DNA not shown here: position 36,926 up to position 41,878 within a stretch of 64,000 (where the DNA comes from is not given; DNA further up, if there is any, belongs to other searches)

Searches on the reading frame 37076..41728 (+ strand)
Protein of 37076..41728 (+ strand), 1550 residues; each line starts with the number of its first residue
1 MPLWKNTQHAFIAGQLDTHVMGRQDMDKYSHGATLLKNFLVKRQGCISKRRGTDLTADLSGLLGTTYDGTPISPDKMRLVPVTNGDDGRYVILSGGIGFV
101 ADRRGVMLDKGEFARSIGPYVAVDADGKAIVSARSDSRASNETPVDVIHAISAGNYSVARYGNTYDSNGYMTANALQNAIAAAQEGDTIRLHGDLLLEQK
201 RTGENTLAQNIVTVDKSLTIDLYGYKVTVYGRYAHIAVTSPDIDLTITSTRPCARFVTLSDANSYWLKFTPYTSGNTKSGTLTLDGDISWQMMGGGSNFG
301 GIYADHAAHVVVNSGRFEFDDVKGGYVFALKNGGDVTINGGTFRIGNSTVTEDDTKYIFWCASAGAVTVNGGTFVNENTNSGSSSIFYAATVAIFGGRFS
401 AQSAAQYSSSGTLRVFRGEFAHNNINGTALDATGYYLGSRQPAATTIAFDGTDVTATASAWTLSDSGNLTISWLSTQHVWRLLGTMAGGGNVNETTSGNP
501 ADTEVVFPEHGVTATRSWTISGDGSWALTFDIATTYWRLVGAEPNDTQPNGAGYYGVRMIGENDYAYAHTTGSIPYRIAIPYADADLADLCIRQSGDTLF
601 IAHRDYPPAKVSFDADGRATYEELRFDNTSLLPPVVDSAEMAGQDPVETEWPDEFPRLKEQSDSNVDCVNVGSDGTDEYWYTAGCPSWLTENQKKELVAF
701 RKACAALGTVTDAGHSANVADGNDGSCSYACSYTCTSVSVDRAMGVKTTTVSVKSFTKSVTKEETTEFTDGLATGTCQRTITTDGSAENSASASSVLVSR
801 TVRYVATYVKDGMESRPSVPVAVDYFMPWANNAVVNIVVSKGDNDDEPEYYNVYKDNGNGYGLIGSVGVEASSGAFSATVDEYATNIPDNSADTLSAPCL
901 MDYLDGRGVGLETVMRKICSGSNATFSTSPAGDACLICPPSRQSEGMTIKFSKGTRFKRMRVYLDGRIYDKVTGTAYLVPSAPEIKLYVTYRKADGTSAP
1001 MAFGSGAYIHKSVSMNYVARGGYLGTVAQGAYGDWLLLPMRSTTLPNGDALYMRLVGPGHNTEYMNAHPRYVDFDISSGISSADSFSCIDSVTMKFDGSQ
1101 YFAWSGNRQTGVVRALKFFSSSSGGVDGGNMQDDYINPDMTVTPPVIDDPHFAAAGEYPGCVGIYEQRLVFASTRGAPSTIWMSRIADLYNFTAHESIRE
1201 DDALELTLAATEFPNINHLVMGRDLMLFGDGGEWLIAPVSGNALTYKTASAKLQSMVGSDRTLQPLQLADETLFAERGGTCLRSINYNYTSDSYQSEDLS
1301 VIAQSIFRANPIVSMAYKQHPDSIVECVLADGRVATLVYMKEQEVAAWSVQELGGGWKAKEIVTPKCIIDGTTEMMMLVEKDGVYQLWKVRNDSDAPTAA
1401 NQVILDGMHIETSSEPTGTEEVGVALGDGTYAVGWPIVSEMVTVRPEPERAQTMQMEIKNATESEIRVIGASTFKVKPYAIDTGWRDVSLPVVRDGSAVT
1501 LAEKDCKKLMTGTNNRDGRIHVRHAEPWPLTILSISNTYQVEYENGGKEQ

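Call 30: search_protein_families(library=phrogs, proteins=[window:37076-41728:+], max_evalue=0.001)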
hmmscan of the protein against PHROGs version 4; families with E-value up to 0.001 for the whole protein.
window:37076-41728:+ (1550 aa): 4 families
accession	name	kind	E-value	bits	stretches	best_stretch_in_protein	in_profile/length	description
phrog_376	-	tail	4.9e-90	303.9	3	1101-1408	235-547/712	tail protein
phrog_15566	-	tail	1.3e-39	137.2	1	1154-1357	43-245/552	tail protein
phrog_30010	-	unknown function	8.9e-11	42.2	1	1280-1359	189-268/517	-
phrog_20269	-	unknown function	3.2e-09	37.3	0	573-611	102-140/374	-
